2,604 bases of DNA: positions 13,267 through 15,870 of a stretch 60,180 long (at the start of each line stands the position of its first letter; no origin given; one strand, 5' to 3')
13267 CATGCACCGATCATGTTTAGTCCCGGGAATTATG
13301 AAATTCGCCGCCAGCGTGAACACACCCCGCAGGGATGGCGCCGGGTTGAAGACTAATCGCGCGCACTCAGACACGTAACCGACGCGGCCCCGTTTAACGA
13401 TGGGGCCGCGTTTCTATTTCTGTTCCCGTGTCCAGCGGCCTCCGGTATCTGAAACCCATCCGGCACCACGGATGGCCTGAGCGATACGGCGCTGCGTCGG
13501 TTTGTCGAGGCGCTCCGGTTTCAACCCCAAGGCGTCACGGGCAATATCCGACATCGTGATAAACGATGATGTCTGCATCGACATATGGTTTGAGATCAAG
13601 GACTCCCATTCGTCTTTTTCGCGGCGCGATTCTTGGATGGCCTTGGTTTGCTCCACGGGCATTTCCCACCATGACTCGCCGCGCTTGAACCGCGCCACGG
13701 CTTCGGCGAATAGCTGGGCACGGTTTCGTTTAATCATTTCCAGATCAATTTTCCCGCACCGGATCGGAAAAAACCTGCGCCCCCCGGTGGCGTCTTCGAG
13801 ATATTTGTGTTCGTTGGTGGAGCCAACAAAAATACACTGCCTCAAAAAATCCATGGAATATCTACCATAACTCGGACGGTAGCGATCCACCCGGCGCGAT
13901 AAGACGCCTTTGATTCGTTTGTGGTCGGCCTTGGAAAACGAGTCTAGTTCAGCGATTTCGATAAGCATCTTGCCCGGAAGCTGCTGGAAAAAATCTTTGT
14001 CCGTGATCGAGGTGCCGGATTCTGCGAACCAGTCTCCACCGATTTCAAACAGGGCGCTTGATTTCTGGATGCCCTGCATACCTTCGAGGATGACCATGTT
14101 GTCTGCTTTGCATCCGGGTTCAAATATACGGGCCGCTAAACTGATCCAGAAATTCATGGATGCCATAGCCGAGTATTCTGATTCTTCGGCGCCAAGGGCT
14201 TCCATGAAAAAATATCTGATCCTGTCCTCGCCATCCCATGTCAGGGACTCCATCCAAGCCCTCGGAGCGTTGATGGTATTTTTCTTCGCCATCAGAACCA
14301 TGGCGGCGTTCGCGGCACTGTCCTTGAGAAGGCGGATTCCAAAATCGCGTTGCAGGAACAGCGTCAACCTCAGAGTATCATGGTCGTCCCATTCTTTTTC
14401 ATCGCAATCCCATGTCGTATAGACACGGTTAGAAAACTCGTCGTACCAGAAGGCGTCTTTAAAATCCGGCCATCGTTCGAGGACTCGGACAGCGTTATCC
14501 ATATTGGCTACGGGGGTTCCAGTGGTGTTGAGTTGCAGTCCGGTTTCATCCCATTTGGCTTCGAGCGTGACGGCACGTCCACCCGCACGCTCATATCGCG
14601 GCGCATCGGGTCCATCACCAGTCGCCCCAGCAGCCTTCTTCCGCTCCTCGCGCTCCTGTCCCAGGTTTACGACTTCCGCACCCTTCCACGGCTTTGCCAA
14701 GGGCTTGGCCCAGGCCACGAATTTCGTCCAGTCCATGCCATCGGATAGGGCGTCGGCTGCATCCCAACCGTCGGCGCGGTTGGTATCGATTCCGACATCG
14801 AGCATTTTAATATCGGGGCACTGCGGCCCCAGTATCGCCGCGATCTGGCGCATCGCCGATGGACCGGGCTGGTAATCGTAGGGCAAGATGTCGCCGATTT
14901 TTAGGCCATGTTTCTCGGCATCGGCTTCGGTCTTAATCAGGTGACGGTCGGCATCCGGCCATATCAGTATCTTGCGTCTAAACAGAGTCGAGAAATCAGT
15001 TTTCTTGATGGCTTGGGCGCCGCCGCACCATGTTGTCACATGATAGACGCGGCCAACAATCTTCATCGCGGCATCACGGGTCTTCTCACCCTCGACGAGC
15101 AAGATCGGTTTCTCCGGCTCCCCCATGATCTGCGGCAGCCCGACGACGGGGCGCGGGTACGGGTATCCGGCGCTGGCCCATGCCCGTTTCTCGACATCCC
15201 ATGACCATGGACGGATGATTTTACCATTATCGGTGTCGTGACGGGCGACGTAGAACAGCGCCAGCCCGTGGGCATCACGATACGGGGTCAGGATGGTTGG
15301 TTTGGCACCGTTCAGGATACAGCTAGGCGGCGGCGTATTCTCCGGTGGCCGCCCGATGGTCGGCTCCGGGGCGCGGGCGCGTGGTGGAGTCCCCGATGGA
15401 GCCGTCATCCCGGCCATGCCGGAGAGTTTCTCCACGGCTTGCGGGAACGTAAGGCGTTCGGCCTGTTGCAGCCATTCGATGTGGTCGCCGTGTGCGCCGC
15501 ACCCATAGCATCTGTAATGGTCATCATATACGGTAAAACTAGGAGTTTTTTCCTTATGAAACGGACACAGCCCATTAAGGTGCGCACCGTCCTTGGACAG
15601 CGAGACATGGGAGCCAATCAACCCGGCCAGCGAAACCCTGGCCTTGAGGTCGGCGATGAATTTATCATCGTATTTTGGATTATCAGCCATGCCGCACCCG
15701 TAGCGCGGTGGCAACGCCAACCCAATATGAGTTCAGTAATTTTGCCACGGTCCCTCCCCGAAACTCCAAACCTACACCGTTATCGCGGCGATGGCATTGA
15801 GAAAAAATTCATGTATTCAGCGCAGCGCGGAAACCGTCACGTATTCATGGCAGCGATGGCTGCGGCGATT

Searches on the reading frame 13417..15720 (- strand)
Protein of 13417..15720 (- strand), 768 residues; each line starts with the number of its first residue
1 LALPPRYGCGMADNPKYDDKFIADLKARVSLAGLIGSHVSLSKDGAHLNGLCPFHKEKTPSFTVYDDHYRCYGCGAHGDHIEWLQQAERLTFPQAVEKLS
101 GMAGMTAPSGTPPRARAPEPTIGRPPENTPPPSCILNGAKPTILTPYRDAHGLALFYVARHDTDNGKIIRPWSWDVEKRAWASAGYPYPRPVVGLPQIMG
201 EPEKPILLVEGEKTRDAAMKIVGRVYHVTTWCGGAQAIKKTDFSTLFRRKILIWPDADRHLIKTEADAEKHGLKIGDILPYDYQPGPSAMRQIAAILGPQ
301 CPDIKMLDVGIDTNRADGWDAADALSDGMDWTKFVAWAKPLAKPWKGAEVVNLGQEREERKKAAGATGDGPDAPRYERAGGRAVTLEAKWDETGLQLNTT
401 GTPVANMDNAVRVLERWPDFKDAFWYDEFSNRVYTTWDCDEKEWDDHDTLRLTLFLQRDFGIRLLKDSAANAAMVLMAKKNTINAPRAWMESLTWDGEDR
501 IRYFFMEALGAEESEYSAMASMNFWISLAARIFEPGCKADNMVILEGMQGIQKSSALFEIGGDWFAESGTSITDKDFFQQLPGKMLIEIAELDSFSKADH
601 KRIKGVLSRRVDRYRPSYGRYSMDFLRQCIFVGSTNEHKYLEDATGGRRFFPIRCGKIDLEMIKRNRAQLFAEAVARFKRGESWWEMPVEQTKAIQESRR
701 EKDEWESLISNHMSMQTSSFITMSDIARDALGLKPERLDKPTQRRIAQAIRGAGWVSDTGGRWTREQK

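Call 55: search_protein_families(library=phrogs, proteins=[window:13417-15720:-], max_evalue=0.00001)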
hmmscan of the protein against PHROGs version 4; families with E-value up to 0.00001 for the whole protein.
window:13417-15720:- (768 aa): 14 families
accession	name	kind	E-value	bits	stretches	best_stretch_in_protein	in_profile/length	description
phrog_256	-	DNA, RNA and nucleotide metabolism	7.5e-91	306.9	1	381-719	358-707/798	DNA helicase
phrog_1313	-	DNA, RNA and nucleotide metabolism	1.4e-87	296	1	391-759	138-540/568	DNA helicase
phrog_15962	-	DNA, RNA and nucleotide metabolism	2.4e-60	205.7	1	399-754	399-785/835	DNA primase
phrog_2249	-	DNA, RNA and nucleotide metabolism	3.4e-42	146.1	1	407-755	373-755/802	DNA primase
phrog_36873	-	DNA, RNA and nucleotide metabolism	3.8e-33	115.3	1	525-757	532-765/1082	DNA helicase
phrog_16593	-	DNA, RNA and nucleotide metabolism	1.5e-30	107.3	1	460-703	478-726/823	DNA primase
phrog_6444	-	DNA, RNA and nucleotide metabolism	2.1e-28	100.5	1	19-109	7-99/577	DNA primase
phrog_4762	-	unknown function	8.2e-21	74.7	1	147-329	34-222/822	-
phrog_18097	-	DNA, RNA and nucleotide metabolism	5.1e-19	69.6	1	24-100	9-87/199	DNA primase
phrog_11992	-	unknown function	6.7e-16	60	1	50-105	30-85/177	-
phrog_4630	-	DNA, RNA and nucleotide metabolism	9.2e-16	58.6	1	494-658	195-368/581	DNA primase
phrog_510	-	DNA, RNA and nucleotide metabolism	5.9e-12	46.1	1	11-114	7-112/667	DNA primase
phrog_360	-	DNA, RNA and nucleotide metabolism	1.2e-09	39.3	1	49-103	31-87/133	DNA primase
phrog_47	-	DNA, RNA and nucleotide metabolism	2.4e-07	30.7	1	43-106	46-111/947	DNA primase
